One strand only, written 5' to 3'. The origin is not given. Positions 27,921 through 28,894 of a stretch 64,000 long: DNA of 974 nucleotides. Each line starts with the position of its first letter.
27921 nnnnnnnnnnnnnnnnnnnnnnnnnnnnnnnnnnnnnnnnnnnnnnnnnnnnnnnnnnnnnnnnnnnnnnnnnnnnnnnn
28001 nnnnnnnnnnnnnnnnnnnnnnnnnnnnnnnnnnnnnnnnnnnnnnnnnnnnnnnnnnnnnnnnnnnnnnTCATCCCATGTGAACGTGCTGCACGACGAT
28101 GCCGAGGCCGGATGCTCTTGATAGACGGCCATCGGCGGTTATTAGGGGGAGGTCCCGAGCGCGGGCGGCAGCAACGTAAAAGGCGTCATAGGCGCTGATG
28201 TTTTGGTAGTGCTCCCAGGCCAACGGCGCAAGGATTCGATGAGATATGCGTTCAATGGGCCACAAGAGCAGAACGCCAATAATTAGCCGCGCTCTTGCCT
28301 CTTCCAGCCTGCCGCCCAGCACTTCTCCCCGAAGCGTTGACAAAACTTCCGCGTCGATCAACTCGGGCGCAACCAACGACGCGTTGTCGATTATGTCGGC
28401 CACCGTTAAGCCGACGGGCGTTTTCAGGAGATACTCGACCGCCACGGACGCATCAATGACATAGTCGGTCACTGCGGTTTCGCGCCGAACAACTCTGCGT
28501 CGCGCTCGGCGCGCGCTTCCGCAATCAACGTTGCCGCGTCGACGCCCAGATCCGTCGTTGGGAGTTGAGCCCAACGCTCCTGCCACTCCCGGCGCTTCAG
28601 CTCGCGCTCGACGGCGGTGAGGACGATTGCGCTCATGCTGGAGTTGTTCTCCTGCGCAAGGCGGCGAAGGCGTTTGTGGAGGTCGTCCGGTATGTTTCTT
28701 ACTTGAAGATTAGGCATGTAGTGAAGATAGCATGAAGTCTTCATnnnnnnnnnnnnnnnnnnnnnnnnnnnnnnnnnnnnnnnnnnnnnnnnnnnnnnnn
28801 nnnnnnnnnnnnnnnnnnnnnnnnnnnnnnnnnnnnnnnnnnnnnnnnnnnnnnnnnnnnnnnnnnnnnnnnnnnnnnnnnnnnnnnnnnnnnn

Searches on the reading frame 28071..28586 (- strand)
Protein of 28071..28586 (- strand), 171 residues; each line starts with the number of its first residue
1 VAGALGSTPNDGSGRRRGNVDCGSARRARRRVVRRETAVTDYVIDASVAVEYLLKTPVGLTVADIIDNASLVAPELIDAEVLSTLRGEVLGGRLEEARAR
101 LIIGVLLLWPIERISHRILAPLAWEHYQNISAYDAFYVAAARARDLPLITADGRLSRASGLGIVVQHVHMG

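Call 4: search_protein_families(library=pfam, proteins=[window:28071-28586:-], max_evalue=1)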
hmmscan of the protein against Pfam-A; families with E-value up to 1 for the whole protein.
window:28071-28586:- (171 aa): 1 family
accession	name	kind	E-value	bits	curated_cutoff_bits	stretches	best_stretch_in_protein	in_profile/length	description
PF01850.27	PIN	-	8.2e-12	46.2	23.6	1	42-159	1-118/120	PIN domain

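Call 8: search_protein_families(library=padloc, proteins=[window:28071-28586:-], max_evalue=1)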
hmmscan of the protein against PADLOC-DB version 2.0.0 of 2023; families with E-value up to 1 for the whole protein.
window:28071-28586:- (171 aa): 0 families

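Call 9: search_protein_families(library=ncbifam, proteins=[window:28071-28586:-], max_evalue=1)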
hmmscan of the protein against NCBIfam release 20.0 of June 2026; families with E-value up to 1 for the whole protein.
window:28071-28586:- (171 aa): 0 families

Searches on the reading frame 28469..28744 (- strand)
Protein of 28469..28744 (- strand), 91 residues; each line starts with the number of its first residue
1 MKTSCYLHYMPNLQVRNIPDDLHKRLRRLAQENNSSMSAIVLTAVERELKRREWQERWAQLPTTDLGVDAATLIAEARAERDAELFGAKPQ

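Call 4: search_protein_families(library=pfam, proteins=[window:28469-28744:-], max_evalue=1)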
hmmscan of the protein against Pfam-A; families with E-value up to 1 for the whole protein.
window:28469-28744:- (91 aa): 6 families
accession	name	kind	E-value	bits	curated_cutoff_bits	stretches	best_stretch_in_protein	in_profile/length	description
PF22513.2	FitA-like_RHH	-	3.3e-08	33.8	27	1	11-42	1-32/39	Antitoxin FitA-like, ribbon-helix-helix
PF07704.17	PSK_trans_fac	-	0.0054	18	28.3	1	23-59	11-44/82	Rv0623-like transcription factor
PF01402.27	RHH_1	-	0.0089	16.4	20.5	1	18-51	6-39/39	Ribbon-helix-helix protein, copG family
PF01379.25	Porphobil_deam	-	0.013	15.5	22.1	1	6-64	129-183/207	Porphobilinogen deaminase, dipyromethane cofactor binding domain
PF07878.17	RHH_5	-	0.016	15.4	26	1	19-52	9-42/43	CopG-like RHH_1 or ribbon-helix-helix domain, RHH_5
PF13820.11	NCOA6_TRADD-N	-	0.046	13.9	22.5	1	17-44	53-80/144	Nuclear receptor coactivator 6, TRADD-N domain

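Call 9: search_protein_families(library=ncbifam, proteins=[window:28469-28744:-], max_evalue=1)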
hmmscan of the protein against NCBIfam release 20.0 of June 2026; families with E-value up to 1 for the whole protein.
window:28469-28744:- (91 aa): 5 families
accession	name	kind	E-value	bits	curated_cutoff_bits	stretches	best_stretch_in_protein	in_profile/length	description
NF041551.1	YlcI_YnfO_N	subfamily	1.1e-06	28.6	30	1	18-52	9-42/42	YlcI/YnfO family protein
NF048017.1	antitoxin_RelB_like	equivalog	0.00081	19.6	50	1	18-53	2-37/70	type II toxin-antitoxin system RelB family antitoxin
NF006084.0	PRK08230.1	equivalog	0.015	14.4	365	1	15-53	26-64/303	L(+)-tartrate dehydratase subunit alpha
NF041793.1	ORF56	equivalog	0.047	13.8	50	1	18-44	7-33/39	ORF56 family plasmid copy control protein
NF052617.1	slr0373_blue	equivalog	0.077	13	100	1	18-56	10-48/113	slr0373 family blue light stress response protein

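Call 47: find_encoding_contigs(protein=window:28472-28717:-, flank=10000, max_places=10)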
Protein window:28472-28717:- (82 aa): 1 contig read that carries it; 1 place shown.
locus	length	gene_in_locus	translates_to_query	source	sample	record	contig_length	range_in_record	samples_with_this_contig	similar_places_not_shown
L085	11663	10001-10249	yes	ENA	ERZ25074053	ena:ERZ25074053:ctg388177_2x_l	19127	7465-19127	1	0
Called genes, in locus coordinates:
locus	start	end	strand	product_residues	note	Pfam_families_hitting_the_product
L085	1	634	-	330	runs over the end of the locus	PF00005:ABC_tran, PF02463:SMC_N (weak), PF13304:AAA_21, PF08352:oligo_HPY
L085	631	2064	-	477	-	PF00528:BPD_transp_1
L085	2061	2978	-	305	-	PF00528:BPD_transp_1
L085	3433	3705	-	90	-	-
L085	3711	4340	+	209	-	-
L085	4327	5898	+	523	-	PF00041:fn3, PF00028:Cadherin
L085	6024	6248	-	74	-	-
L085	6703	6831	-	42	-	-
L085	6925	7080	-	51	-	-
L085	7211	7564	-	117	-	PF01641:SelR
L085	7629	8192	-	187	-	PF01625:PMSR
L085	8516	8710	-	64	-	PF19812:DUF6295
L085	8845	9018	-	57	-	PF01738:DLH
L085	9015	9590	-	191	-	PF01738:DLH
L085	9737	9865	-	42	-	-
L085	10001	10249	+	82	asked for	PF22513:FitA-like_RHH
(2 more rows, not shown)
